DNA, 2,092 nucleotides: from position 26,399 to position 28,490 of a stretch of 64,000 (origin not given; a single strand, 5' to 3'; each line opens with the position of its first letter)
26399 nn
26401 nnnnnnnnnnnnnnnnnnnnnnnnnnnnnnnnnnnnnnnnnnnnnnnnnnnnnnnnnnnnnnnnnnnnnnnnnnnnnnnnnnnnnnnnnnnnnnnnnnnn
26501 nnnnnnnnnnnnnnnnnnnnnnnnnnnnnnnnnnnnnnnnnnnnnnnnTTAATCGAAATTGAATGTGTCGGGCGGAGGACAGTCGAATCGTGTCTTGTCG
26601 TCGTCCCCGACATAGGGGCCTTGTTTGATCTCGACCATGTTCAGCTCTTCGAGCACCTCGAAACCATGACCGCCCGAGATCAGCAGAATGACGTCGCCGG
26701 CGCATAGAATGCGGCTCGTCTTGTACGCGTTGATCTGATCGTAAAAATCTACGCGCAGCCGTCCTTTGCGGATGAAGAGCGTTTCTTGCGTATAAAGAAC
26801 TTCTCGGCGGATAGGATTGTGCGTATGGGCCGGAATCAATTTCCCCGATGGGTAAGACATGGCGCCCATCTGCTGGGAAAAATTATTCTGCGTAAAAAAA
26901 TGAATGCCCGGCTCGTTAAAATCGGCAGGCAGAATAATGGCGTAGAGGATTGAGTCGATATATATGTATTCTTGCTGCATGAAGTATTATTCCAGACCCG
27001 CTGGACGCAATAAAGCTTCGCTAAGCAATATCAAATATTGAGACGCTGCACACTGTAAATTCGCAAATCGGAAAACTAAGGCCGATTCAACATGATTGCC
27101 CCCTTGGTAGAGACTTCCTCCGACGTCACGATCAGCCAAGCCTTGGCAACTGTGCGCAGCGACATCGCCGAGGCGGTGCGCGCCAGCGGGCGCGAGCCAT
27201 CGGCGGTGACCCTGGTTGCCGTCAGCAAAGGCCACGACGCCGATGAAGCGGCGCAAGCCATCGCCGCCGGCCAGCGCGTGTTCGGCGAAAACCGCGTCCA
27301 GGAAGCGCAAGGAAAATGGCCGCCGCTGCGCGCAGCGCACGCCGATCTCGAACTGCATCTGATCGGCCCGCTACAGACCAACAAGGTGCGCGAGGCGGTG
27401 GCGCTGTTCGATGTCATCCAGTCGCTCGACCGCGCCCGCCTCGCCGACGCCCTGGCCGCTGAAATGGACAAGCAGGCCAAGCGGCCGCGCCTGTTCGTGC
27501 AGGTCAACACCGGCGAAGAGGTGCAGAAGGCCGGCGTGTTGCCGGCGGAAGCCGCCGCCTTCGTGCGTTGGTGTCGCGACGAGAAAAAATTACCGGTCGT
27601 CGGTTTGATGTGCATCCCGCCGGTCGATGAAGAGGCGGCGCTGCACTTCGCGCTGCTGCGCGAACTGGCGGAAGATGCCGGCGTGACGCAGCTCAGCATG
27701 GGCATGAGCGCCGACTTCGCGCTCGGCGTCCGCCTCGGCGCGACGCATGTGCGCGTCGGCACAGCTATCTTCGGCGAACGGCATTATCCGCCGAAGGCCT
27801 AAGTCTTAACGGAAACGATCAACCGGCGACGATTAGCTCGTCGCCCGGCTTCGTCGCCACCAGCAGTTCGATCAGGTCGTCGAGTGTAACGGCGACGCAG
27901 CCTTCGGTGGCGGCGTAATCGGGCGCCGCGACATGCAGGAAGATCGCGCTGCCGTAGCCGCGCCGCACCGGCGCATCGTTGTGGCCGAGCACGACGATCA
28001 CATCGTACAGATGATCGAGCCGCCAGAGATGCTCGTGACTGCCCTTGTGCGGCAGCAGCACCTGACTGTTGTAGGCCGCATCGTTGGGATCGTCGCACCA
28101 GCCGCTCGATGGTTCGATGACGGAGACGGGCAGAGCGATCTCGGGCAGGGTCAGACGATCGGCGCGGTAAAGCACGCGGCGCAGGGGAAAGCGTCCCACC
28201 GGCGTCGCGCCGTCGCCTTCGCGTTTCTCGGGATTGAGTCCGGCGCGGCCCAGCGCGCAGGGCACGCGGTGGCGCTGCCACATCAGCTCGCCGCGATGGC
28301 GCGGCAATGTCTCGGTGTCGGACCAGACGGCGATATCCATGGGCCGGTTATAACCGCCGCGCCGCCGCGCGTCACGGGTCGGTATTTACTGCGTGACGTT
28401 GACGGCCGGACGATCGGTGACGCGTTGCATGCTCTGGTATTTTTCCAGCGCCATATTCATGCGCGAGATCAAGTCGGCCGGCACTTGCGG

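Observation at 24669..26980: Tyl1a/FdtA - TylB/FdtB - TylM1-like triad predicts a dTDP-3-(dimethyl)amino-3,6-dideoxyhexose (mycaminose-type) pathway in a proteobacterial surface-glycan locus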

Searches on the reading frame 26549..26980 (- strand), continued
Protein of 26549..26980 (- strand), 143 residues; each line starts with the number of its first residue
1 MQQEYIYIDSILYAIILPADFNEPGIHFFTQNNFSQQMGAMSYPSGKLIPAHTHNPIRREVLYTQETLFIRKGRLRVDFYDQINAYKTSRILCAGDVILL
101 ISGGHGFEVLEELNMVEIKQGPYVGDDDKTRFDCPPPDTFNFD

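Call 83: search_protein_families(library=pfam, proteins=[P0376, P0380, P0386, P0388, P0393, P0423, P0424, P0431, P0474, P0491], max_evalue=0.001)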
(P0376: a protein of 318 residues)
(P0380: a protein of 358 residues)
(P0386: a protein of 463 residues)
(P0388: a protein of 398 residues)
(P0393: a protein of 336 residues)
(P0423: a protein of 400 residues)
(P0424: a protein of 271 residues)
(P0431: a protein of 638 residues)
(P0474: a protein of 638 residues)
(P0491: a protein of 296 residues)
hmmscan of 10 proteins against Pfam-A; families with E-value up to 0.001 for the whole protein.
P0376 (318 aa): 2 families
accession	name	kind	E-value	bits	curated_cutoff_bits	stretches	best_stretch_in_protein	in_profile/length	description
PF04321.23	RmlD_sub_bind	-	0.00028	20.5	27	1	1-55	4-58/287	RmlD substrate binding domain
PF01370.27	Epimerase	-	0.00045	20.1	20.9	1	2-96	3-114/240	NAD dependent epimerase/dehydratase family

P0380 (358 aa): 1 family
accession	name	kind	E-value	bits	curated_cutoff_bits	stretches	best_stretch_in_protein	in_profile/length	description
PF01370.27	Epimerase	-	5.9e-11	42.7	20.9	1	27-132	1-120/240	NAD dependent epimerase/dehydratase family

P0386 (463 aa): 2 families
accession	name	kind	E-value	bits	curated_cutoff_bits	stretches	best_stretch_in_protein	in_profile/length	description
PF01370.27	Epimerase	-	4.3e-22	79.1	20.9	1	9-234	1-231/240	NAD dependent epimerase/dehydratase family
PF04321.23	RmlD_sub_bind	-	0.0001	22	27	1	8-65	2-58/287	RmlD substrate binding domain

P0388 (398 aa): 1 family
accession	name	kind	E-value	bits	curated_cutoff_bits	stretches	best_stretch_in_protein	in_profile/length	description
PF00535.33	Glycos_transf_2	-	1.4e-30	106.9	23.3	1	4-166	1-164/168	Glycosyl transferase family 2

P0393 (336 aa): 0 families

P0423 (400 aa): 13 families
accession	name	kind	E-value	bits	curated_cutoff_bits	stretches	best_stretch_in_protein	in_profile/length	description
PF13649.12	Methyltransf_25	-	1.3e-22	80.7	27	1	42-137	1-97/97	Methyltransferase domain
PF08241.18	Methyltransf_11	-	1.5e-17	64.4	21.2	1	43-140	1-94/95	Methyltransferase domain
PF13847.12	Methyltransf_31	-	1.7e-17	63.9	27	1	40-142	5-110/145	Methyltransferase domain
PF08242.18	Methyltransf_12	-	4.1e-12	47.1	30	1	43-138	1-97/98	Methyltransferase domain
PF13489.12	Methyltransf_23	-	1.6e-10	41.4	27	1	25-156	10-124/164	Methyltransferase domain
PF03848.20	TehB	-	9.2e-09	35.4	20.4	1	37-115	29-108/193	Tellurite resistance protein TehB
PF05175.20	MTS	-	4.7e-08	33.3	23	1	30-108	25-104/170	Methyltransferase small domain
PF01209.24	Ubie_methyltran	-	1.1e-07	31.9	20.1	1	36-110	45-124/233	ubiE/COQ5 methyltransferase family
PF05401.17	NodS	-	2.1e-06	28.2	24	1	38-142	43-145/201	Nodulation protein S (NodS)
PF02353.26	CMAS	-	1.6e-05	24.8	27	1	40-144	64-167/273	Mycolic acid cyclopropane synthetase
PF01728.25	FtsJ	-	2.1e-05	25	24.1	1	38-108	21-97/181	FtsJ-like methyltransferase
PF00398.26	RrnaAD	-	0.00028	20.5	24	1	38-118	30-112/263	Ribosomal RNA adenine dimethylase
PF09445.16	Methyltransf_15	-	0.0008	19.5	22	0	40-104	2-68/165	RNA cap guanine-N2 methyltransferase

P0424 (271 aa): 0 families

P0431 (638 aa): 0 families

P0474 (638 aa): 0 families

P0491 (296 aa): 0 families

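Call 84: search_protein_families(library=ncbifam, proteins=[P0380, P0386, P0376, P0393, P0424, P0431, P0474, P0491, P0388, P0423], max_evalue=0.01)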
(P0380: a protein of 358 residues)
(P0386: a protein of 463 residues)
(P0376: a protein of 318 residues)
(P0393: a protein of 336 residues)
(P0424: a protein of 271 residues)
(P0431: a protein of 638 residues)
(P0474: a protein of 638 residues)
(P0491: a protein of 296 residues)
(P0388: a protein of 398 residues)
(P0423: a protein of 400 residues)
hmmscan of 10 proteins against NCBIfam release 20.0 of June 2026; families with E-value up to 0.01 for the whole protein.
P0380 (358 aa): 6 families
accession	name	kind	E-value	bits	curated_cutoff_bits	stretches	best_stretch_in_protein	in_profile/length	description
NF047922.1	GDPFucSynFcl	equivalog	8.3e-09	35.3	500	1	24-127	2-106/308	GDP-L-fucose synthase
TIGR04366.1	cupin_WbuC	subfamily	1.9e-06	27.7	42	1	256-352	32-125/132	WbuC family cupin fold metalloprotein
NF004521.0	PRK05866.1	equivalog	0.00072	18.7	368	1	14-54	30-70/294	SDR family oxidoreductase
NF053674.1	XylDhXylBProt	equivalog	0.0022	17.5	400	1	20-54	7-41/252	D-xylose 1-dehydrogenase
TIGR01214.1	rmlD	equivalog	0.0036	16.5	224.05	1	26-85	1-59/285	dTDP-4-dehydrorhamnose reductase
NF004847.0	PRK06198.1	subfamily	0.0087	15.3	240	0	20-54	3-37/269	oxidoreductase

P0386 (463 aa): 12 families
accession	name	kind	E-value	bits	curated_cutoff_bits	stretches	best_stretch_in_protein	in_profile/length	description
NF047922.1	GDPFucSynFcl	equivalog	9.8e-39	133.6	500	1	6-311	2-303/308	GDP-L-fucose synthase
TIGR01181.1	dTDP_gluc_dehyt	equivalog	5.3e-08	32.3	365.1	1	43-310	58-312/321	dTDP-glucose 4,6-dehydratase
TIGR01214.1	rmlD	equivalog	1.1e-05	24.8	224.05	1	8-81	1-73/285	dTDP-4-dehydrorhamnose reductase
TIGR04366.1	cupin_WbuC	subfamily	1.3e-05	25.1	42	1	370-455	42-125/132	WbuC family cupin fold metalloprotein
NF042422.1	oxyalk_red_OleD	equivalog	6.3e-05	22.5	580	1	8-66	2-60/329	2-alkyl-3-oxoalkanoate reductase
TIGR01179.1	galE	equivalog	6.9e-05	21.8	262.3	0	9-107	2-118/332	UDP-glucose 4-epimerase GalE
TIGR04180.1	EDH_00030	hypoth_equivalog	0.00015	20.9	475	0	91-268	102-266/297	NAD-dependent 4,6-dehydratase LegB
TIGR02622.1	CDP_4_6_dhtase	equivalog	0.00045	19.5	278.45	0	6-32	4-30/352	CDP-glucose 4,6-dehydratase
NF007490.0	PRK10084.1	subfamily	0.0021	17.1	649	0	148-311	176-336/361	dTDP-glucose 4,6-dehydratase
NF007582.0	PRK10217.1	equivalog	0.0058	15.8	698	0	8-81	28-96/355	dTDP-glucose 4,6-dehydratase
NF042423.1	oxyalk_red_Shew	equivalog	0.0071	15.5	580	0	6-46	8-48/331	2-alkyl-3-oxoalkanoate reductase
TIGR03466.1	HpnA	hypoth_equivalog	0.0082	15.1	367.65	0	8-40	2-34/327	hopanoid-associated sugar epimerase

P0376 (318 aa): 2 families
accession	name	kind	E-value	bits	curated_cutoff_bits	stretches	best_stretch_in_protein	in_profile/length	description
TIGR04366.1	cupin_WbuC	subfamily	4.9e-07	29.7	42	1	217-312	34-126/132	WbuC family cupin fold metalloprotein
TIGR01214.1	rmlD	equivalog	0.00087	18.5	224.05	1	2-56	4-58/285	dTDP-4-dehydrorhamnose reductase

P0393 (336 aa): 1 family
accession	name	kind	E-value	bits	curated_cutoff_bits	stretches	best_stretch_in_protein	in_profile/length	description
TIGR04366.1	cupin_WbuC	subfamily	2.1e-06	27.7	42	1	229-325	32-126/132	WbuC family cupin fold metalloprotein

P0424 (271 aa): 1 family
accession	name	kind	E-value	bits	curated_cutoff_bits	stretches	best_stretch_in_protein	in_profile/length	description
TIGR04366.1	cupin_WbuC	subfamily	7.8e-07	29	42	1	173-261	39-125/132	WbuC family cupin fold metalloprotein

P0431 (638 aa): 1 family
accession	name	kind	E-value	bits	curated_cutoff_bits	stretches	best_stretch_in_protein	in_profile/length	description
TIGR04366.1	cupin_WbuC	subfamily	4.9e-05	23.2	42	1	538-624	42-125/132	WbuC family cupin fold metalloprotein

P0474 (638 aa): 1 family
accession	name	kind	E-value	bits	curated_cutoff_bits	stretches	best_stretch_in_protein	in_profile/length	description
TIGR04366.1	cupin_WbuC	subfamily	1.8e-06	27.8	42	1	531-631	29-126/132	WbuC family cupin fold metalloprotein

P0491 (296 aa): 1 family
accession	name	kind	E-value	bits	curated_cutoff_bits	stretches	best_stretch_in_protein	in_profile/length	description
TIGR04366.1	cupin_WbuC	subfamily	3.4e-07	30.2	42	1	202-280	44-120/132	WbuC family cupin fold metalloprotein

P0388 (398 aa): 21 families
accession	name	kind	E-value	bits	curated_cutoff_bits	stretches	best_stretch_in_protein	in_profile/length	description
NF041391.1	DPhHxTase_Halo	equivalog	1.3e-14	53.7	375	1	8-205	2-187/213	dolichyl-phosphate hexose transferase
TIGR04182.1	glyco_TIGR04182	equivalog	6.7e-13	48.7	325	1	5-207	4-196/293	S-layer glycoprotein N-glycosyltransferase AglJ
NF047588.1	GlcsyltransPgfSStrep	equivalog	5.6e-12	45.5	500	1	1-167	1-165/308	glycosyltransferase PgfS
NF007986.1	PRK10714.1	equivalog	1.8e-10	40.4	529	1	3-153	8-156/316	undecaprenyl-phosphate 4-deoxy-4-formamido-L-arabinose transferase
TIGR03937.1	PgaC_IcaA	equivalog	1.9e-10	40.3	422.3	1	2-111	46-152/407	poly-beta-1,6-N-acetyl-D-glucosamine synthase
TIGR03965.1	mycofact_glyco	equivalog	3.6e-09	36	280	1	20-118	89-189/467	mycofactocin biosynthesis glycosyltransferase MftF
TIGR04283.1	glyco_like_mftF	equivalog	4.4e-09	36.2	182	1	3-142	1-127/221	TIGR04283 family arsenosugar biosynthesis glycosyltransferase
NF041875.1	EPS_EpsD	equivalog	5.7e-09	35.8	370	1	4-114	2-109/325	exopolysaccharide biosynthesis glycosyltransferase EpsD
NF010496.0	PRK13915.1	equivalog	3.9e-08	32.7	262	1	3-107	33-140/307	glucosyl-3-phosphoglycerate synthase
TIGR04366.1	cupin_WbuC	subfamily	9.4e-08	32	42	1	297-391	34-125/132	WbuC family cupin fold metalloprotein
NF038302.1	EPS_HpsE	equivalog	2.8e-07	29.8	300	1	5-97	5-99/307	hormogonium polysaccharide biosynthesis glycosyltransferase HpsE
NF058614.1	PPMAGASynPpgS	equivalog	3.2e-07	30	370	1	7-197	6-192/226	polyprenyl-phospho-N-acetylgalactosaminyl synthase PpgS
NF047683.1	TeichurnBiosyTuaG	equivalog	2.9e-06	27.1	400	1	2-98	7-100/252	teichuronic acid biosynthesis protein TuaG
NF050050.1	ProtGlycPglI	equivalog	3.4e-05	23.4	500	1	3-102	4-101/306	GalNAc(5)-diNAcBac-PP-undecaprenol beta-1,3-glucosyltransferase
NF007453.0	PRK10018.1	equivalog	0.00012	21.9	382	1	2-95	7-97/280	colanic acid biosynthesis glycosyltransferase WcaA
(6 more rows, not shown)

P0423 (400 aa): 74 families (the best 25 are shown)
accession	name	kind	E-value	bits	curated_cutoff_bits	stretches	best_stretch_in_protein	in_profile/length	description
NF041820.1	daptide_MTase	equivalog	1.7e-19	70.3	175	1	3-225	6-222/243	daptide-type RiPP biosynthesis methyltransferase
TIGR02021.1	BchM-ChlM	equivalog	1.2e-18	67.3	158.9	1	8-120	26-136/218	magnesium protoporphyrin IX methyltransferase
NF043040.1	corrin_prot_MT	hypoth_equivalog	1.4e-17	63.8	180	1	39-161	42-168/216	corrinoid protein-associated methyltransferase CpaM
NF051855.1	GlySarMtaseBact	equivalog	6.9e-14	52.1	350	1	23-153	40-170/259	glycine/sarcosine N-methyltransferase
TIGR01983.1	UbiG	equivalog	3.1e-13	49.6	102.95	1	36-145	47-155/228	bifunctional 2-polyprenyl-6-hydroxyphenol methylase/3-demethylubiquinol 3-O-methyltransferase UbiG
NF008992.0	PRK12335.1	equivalog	2.6e-12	46.5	303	1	19-113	103-197/289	SAM-dependent methyltransferase TehB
NF001244.0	PRK00216.1-5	equivalog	9.6e-12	44.7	216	1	37-106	47-121/236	bifunctional demethylmenaquinone methyltransferase/2-methoxy-6-polyprenyl-1,4-benzoquinol methylase UbiE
TIGR01934.1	MenG_MenH_UbiE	subfamily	1.3e-11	44.2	158.35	1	36-110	37-114/223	ubiquinone/menaquinone biosynthesis methyltransferase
TIGR02072.1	BioC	equivalog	1.2e-10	41.6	184.95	1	37-113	33-108/244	malonyl-ACP O-methyltransferase BioC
TIGR03534.1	RF_mod_PrmC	equivalog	2.5e-10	40.2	199.1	1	39-108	89-162/253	peptide chain release factor N(5)-glutamine methyltransferase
NF008823.0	PRK11873.1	subfamily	4.2e-10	39.6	263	1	40-107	79-150/272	arsenite methyltransferase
NF045667.1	MTase_DVU1556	equivalog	4.2e-10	39.4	155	1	39-108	23-90/213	DVU_1556 family methyltransferase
NF001243.0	PRK00216.1-4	equivalog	7.2e-10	38.6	235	1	8-110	16-124/237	demethylmenaquinone methyltransferase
NF011529.0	PRK14968.1-3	equivalog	7.9e-10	38.5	162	1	38-107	34-103/198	putative methyltransferase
TIGR00477.1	tehB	equivalog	8.4e-10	38.4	219.5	1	27-113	65-148/238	tellurite resistance methyltransferase TehB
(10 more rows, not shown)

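Call 93: get_annotated_region(hit=H7, flank=12000)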
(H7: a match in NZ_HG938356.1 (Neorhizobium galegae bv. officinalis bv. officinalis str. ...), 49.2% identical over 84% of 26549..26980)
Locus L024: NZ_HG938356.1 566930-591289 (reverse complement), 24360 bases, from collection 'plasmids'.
description: Neorhizobium galegae bv. officinalis bv. officinalis str. HAMBI 1141 plasmid pHAMBI1141a, complete sequence
organism: Neorhizobium galegae bv. officinalis bv. officinalis str. HAMBI 1141 (NCBI taxid 1028801)
taxonomy: Bacteria; Pseudomonadota; Alphaproteobacteria; Hyphomicrobiales; Rhizobiaceae; Neorhizobium; Neorhizobium galegae; Neorhizobium galegae bv. officinalis bv. officinalis str. HAMBI 1141
host: -; source: Galega officinalis root nodule; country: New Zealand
typing (MOB-suite, as given by PLSDB): non-mobilizable; mating-pair formation MPF_T
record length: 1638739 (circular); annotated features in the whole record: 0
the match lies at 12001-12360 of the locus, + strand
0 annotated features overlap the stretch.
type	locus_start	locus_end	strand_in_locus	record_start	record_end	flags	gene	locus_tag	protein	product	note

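Call 94: get_annotated_region(hit=H8, flank=12000)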
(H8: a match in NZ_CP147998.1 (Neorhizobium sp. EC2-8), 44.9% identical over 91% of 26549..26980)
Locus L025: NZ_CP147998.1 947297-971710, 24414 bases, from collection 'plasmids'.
description: Neorhizobium sp. EC2-8 plasmid unnamed2, complete sequence
organism: Neorhizobium sp. EC2-8 (NCBI taxid 3129230)
taxonomy: Bacteria; Pseudomonadota; Alphaproteobacteria; Hyphomicrobiales; Rhizobiaceae; Neorhizobium; Neorhizobium sp. EC2-8
host: -; source: -; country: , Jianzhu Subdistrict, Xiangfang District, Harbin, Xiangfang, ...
typing (MOB-suite, as given by PLSDB): conjugative; relaxase MOBQ; mating-pair formation MPF_T
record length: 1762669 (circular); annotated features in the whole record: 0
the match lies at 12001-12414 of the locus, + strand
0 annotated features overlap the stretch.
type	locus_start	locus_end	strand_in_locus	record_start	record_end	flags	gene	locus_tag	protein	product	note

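Call 103: fold_search(model_id=the predicted structure, library=pdb)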
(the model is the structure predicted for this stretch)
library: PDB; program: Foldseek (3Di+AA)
matches with E <= 10: 1714; with E <= 0.001: 81
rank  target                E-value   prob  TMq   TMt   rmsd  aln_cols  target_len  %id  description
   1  5flh_B                4.4e-05  1.00  0.47  0.37  12.3       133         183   19  Free state of Ni-quercetinase (released 2016-06-01)
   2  3ryk_A                6.4e-05  1.00  0.55  0.46   6.2       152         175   18  1.63 Angstrom resolution crystal structure of dTDP-4-dehydrorhamnose 3,5-epimerase (rfbC) from Bacillus anthracis str. (released 2011-05-25)
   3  2uy8                  9.7e-05  1.00  0.48  0.20  11.2       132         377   17  R92A mutant of Bacillus subtilis Oxalate Decarboxylase OxdC (released 2007-08-21)
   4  4met_A                1.1e-04  1.00  0.48  0.20  11.2       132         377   17  Assigning the EPR Fine Structure Parameters of the Mn(II) Centers in Bacillus subtilis Oxalate Decarboxylase by Site-D (released 2014-03-05)
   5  2v09                  1.2e-04  1.00  0.48  0.20  11.2       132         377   17  SENS161-164DSSN mutant of Bacillus subtilis Oxalate Decarboxylase OxdC (released 2007-10-30)
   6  6l9i_A                1.3e-04  1.00  0.47  0.22  11.4       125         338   15  Crystal Structure of Lactobacillus farciminis Oxalate Decarboxylase Formate Complex (released 2021-01-20)
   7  2uyb                  1.3e-04  1.00  0.44  0.19  11.5       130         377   18  S161A mutant of Bacillus subtilis Oxalate Decarboxylase OxdC (released 2007-08-21)
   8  5flh_A                1.4e-04  1.00  0.46  0.36  12.3       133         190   19  Free state of Ni-quercetinase (released 2016-06-01)
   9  5flj_A                1.4e-04  1.00  0.46  0.37  12.3       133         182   19  enzyme-substrate-dioxygen complex of Ni-quercetinase (released 2016-06-01)
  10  5buv_A                1.5e-04  1.00  0.60  0.50   5.4       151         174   12  X-ray structure of WbcA from Yersinia enterocolitica (released 2015-08-05)
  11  2uya                  1.6e-04  1.00  0.44  0.19  11.5       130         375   18  DEL162-163 mutant of Bacillus subtilis Oxalate Decarboxylase OxdC (released 2007-08-21)
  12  5vg3_B                1.7e-04  1.00  0.44  0.19  11.2       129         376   18  Structure of Oxalate Decarboxylase from Bacillus subtilis at pH 4.6 (released 2017-10-18)
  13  5vg3_A                1.9e-04  1.00  0.44  0.18  11.5       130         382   18  Structure of Oxalate Decarboxylase from Bacillus subtilis at pH 4.6 (released 2017-10-18)
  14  3s0m                  1.9e-04  1.00  0.44  0.19  10.7       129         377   19  A Structural Element that Modulates Proton-Coupled Electron Transfer in Oxalate Decarboxylase (released 2012-04-25)
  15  5buv_B                2.0e-04  1.00  0.59  0.50   6.9       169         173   13  X-ray structure of WbcA from Yersinia enterocolitica (released 2015-08-05)
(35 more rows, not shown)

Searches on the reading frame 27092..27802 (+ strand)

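Call 10: search_protein_families(library=pfam, proteins=[window:27092-27802:+], max_evalue=0.0001)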
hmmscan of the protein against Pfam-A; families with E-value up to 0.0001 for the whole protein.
window:27092-27802:+ (236 aa): 1 family
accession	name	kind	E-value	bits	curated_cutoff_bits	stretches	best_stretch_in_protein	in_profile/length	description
PF01168.26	Ala_racemase_N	-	2.9e-22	79.9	24.1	1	39-230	21-219/220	Alanine racemase, N-terminal domain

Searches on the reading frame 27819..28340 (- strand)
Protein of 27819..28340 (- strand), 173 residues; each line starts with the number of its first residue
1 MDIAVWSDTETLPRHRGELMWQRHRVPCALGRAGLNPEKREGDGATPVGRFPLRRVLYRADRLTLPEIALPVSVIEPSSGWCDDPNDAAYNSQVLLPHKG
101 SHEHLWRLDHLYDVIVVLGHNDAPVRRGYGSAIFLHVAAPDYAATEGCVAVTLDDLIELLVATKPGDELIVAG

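Call 10: search_protein_families(library=pfam, proteins=[window:27819-28340:-], max_evalue=0.0001)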
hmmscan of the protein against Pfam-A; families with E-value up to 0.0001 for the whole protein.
window:27819-28340:- (173 aa): 1 family
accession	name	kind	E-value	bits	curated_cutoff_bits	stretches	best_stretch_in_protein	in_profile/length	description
PF03734.19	YkuD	-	2.6e-12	48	23.4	1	24-171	24-146/146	L,D-transpeptidase catalytic domain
